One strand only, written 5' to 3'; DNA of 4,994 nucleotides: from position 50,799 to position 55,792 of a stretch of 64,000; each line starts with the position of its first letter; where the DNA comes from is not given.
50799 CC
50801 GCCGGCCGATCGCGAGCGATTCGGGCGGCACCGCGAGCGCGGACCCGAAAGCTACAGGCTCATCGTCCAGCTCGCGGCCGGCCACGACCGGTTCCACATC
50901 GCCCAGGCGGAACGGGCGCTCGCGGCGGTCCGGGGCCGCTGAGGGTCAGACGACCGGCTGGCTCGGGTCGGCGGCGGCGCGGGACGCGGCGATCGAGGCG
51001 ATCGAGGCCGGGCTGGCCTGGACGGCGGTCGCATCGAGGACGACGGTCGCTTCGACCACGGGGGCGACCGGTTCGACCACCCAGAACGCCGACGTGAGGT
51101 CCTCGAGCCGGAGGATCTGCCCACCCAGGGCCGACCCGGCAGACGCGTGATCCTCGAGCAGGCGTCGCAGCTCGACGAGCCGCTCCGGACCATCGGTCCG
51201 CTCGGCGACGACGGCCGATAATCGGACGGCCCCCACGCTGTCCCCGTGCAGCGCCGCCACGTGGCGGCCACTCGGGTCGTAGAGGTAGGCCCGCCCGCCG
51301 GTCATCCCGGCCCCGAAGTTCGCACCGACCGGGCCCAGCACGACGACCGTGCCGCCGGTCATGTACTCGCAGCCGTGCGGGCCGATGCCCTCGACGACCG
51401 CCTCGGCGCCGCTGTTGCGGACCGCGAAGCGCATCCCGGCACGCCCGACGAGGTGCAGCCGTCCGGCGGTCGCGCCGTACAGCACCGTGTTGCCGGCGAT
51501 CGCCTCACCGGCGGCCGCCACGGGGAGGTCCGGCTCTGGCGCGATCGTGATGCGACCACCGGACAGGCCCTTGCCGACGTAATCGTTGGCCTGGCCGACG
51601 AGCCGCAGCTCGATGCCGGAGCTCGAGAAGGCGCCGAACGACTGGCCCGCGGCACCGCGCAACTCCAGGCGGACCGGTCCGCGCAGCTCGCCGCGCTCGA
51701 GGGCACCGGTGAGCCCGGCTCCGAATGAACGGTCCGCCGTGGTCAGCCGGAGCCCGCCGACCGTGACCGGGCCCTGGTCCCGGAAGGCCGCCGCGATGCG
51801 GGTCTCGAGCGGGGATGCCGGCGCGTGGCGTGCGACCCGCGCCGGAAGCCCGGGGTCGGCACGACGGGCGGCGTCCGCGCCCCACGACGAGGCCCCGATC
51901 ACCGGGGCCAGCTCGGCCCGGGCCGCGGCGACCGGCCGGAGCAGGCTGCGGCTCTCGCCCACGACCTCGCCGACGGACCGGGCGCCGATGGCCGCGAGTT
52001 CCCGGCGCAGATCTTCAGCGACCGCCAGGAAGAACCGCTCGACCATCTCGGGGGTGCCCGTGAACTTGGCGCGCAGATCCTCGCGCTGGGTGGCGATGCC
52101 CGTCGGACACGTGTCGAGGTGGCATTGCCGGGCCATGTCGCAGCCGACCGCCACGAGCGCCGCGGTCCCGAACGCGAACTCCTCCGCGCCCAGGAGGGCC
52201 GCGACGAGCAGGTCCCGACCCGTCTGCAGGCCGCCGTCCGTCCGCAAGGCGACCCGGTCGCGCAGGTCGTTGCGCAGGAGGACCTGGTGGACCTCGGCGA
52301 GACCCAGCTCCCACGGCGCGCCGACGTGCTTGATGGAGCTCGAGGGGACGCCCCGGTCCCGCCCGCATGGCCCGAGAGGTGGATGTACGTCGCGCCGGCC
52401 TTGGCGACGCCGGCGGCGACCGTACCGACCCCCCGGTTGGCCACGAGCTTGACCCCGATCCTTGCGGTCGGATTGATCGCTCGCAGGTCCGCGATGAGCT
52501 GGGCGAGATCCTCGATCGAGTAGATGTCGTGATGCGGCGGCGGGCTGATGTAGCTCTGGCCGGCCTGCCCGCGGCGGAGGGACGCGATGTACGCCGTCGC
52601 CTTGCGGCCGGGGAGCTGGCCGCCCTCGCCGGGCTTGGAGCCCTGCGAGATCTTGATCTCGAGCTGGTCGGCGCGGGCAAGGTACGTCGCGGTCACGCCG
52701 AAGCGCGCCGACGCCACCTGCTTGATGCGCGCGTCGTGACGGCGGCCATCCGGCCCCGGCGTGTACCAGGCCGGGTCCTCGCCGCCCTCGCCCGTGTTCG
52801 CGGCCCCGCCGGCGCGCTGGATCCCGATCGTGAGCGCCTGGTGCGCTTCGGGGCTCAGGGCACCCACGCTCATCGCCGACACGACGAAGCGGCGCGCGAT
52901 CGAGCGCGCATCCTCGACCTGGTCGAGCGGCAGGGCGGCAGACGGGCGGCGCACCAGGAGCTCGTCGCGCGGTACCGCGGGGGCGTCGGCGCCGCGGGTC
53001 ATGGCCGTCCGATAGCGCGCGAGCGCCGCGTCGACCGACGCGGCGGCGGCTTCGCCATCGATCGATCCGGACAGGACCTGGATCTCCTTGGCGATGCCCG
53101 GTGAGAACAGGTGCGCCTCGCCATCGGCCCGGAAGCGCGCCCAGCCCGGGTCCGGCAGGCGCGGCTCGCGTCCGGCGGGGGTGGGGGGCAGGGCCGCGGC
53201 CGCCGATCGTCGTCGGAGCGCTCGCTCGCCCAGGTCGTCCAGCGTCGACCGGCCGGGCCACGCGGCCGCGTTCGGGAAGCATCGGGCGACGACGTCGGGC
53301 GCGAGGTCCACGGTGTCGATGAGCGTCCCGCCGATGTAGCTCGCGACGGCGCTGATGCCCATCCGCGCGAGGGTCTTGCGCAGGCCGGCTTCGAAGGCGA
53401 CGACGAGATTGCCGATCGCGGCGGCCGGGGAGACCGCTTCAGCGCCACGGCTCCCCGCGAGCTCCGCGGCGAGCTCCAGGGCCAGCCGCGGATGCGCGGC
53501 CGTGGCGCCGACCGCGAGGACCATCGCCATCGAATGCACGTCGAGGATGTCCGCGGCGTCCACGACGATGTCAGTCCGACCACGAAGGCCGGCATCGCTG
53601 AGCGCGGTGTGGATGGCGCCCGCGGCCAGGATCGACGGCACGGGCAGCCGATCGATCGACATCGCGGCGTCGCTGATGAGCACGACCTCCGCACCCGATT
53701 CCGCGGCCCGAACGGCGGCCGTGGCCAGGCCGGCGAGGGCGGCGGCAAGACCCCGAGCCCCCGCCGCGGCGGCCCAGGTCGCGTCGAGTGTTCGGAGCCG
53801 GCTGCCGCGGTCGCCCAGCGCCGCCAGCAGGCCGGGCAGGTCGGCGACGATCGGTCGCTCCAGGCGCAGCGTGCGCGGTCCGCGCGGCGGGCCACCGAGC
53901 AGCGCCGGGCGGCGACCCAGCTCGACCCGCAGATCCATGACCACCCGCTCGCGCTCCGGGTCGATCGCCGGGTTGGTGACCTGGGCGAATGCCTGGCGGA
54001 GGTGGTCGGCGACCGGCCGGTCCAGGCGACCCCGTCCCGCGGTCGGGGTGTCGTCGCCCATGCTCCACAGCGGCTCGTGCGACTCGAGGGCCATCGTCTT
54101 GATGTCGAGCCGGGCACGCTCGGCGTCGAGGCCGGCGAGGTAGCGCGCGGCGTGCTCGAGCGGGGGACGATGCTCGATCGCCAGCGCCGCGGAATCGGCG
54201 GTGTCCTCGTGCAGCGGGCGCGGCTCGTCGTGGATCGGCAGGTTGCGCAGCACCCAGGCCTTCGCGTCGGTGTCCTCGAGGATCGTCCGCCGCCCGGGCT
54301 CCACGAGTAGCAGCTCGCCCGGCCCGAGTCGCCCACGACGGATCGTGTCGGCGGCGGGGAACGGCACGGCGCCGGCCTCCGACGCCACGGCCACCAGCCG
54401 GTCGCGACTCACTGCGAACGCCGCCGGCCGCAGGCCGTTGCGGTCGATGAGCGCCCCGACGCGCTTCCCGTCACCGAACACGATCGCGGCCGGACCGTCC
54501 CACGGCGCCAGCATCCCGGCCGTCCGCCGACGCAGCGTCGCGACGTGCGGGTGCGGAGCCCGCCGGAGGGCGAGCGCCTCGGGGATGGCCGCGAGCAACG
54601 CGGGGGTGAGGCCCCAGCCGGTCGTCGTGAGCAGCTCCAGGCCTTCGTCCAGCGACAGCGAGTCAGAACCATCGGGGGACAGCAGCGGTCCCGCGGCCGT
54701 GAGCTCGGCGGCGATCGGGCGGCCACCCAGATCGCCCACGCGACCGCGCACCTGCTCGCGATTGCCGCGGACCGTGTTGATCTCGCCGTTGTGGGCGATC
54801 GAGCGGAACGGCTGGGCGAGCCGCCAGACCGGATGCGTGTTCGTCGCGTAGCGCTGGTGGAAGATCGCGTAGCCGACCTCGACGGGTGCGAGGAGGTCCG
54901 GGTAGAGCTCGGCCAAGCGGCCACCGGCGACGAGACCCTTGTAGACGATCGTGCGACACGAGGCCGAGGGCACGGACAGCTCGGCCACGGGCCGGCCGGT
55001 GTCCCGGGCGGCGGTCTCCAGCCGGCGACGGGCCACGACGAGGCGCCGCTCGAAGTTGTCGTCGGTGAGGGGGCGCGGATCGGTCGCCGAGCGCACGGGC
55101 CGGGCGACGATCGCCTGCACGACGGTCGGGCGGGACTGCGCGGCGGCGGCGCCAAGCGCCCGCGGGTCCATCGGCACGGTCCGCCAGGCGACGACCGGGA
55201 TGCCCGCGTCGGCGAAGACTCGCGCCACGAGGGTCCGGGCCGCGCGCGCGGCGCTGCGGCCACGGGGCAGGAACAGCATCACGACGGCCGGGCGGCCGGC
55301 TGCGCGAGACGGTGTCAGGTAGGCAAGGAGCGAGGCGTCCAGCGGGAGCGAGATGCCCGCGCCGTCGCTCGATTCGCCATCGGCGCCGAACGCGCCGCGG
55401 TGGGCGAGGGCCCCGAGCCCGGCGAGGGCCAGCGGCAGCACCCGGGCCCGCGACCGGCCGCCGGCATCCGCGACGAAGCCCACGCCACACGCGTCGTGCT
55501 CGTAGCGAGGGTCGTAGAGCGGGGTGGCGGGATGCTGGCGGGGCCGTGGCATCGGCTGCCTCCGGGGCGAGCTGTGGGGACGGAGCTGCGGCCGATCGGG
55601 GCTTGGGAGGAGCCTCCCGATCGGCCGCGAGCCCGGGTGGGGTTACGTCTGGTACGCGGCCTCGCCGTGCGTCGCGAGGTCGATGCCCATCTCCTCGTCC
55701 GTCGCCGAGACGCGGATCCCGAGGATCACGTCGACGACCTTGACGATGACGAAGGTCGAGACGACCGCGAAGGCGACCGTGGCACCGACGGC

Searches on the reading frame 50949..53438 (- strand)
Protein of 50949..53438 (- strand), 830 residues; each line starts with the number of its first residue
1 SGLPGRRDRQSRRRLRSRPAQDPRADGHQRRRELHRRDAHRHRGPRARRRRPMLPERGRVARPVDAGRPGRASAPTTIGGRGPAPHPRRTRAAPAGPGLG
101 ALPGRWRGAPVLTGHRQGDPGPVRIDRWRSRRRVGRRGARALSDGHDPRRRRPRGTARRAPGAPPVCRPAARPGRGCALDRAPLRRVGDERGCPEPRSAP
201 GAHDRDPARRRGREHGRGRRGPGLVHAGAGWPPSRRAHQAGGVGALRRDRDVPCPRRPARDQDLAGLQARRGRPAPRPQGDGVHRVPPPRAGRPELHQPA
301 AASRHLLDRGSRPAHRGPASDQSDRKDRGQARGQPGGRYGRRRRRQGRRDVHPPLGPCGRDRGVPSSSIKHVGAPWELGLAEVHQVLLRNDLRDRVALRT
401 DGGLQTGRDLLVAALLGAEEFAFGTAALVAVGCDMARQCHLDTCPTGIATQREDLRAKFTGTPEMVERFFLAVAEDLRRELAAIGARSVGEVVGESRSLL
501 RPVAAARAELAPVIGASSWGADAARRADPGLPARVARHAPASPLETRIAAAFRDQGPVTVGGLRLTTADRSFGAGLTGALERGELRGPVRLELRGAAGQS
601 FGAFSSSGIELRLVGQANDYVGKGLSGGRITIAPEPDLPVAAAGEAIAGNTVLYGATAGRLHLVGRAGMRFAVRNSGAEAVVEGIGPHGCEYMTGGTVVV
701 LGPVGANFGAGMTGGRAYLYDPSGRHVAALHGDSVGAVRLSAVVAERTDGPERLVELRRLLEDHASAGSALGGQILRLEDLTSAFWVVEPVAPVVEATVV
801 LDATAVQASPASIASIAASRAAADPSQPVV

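Call 70: search_protein_families(library=pfam, proteins=[window:50949-53438:-], max_evalue=0.001)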
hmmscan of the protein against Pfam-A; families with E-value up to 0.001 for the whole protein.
window:50949-53438:- (830 aa): 2 families
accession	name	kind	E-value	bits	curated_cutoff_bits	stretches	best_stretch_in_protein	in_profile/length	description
PF01493.24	GXGXG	-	1.2e-59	201.4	32.5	1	585-737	27-180/190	GXGXG motif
PF01645.23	Glu_synthase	-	4.1e-44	151.7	20.4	1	364-486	244-368/369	Conserved region in glutamate synthase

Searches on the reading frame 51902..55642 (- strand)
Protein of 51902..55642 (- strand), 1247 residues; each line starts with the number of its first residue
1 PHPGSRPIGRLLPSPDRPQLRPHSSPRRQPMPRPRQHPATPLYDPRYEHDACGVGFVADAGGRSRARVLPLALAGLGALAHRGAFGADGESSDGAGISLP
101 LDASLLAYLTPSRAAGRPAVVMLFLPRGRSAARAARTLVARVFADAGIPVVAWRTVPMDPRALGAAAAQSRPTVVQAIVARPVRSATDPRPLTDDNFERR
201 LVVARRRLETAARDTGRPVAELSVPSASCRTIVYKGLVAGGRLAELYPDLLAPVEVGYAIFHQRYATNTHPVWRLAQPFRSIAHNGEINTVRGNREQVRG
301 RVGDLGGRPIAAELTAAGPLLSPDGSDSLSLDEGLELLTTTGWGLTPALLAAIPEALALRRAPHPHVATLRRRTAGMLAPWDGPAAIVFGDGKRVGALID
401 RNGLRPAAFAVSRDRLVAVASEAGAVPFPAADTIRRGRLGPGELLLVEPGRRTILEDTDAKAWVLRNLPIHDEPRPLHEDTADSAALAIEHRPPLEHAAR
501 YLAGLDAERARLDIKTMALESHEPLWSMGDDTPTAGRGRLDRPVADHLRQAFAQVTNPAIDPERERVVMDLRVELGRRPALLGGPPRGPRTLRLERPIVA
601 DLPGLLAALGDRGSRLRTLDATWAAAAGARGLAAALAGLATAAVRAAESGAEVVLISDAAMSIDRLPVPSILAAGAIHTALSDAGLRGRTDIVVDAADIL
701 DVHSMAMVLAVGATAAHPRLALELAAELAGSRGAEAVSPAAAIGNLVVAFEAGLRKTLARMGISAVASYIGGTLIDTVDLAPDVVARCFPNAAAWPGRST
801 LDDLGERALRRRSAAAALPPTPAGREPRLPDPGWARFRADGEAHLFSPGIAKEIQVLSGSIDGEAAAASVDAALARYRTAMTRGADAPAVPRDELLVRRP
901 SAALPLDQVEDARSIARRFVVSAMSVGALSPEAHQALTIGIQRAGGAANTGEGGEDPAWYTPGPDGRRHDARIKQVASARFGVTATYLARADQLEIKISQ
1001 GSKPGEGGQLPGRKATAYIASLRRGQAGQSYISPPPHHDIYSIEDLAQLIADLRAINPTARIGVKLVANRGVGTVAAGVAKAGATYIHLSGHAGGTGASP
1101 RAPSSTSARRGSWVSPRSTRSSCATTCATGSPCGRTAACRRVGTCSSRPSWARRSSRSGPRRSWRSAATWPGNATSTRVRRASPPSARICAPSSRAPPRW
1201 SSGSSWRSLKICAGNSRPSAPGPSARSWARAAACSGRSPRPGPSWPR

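Call 70: search_protein_families(library=pfam, proteins=[window:51902-55642:-], max_evalue=0.001)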
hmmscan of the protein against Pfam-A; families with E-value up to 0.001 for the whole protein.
window:51902-55642:- (1247 aa): 3 families
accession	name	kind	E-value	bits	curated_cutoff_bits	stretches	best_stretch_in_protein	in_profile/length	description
PF00310.26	GATase_2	-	9.4e-106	354.5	19.9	1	52-465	1-412/420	Glutamine amidotransferases class-II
PF01645.23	Glu_synthase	-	1.4e-75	255.3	20.4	1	902-1101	52-246/369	Conserved region in glutamate synthase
PF04898.20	Glu_syn_central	-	9.8e-63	212.6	22.8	1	503-779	6-275/277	Glutamate synthase central domain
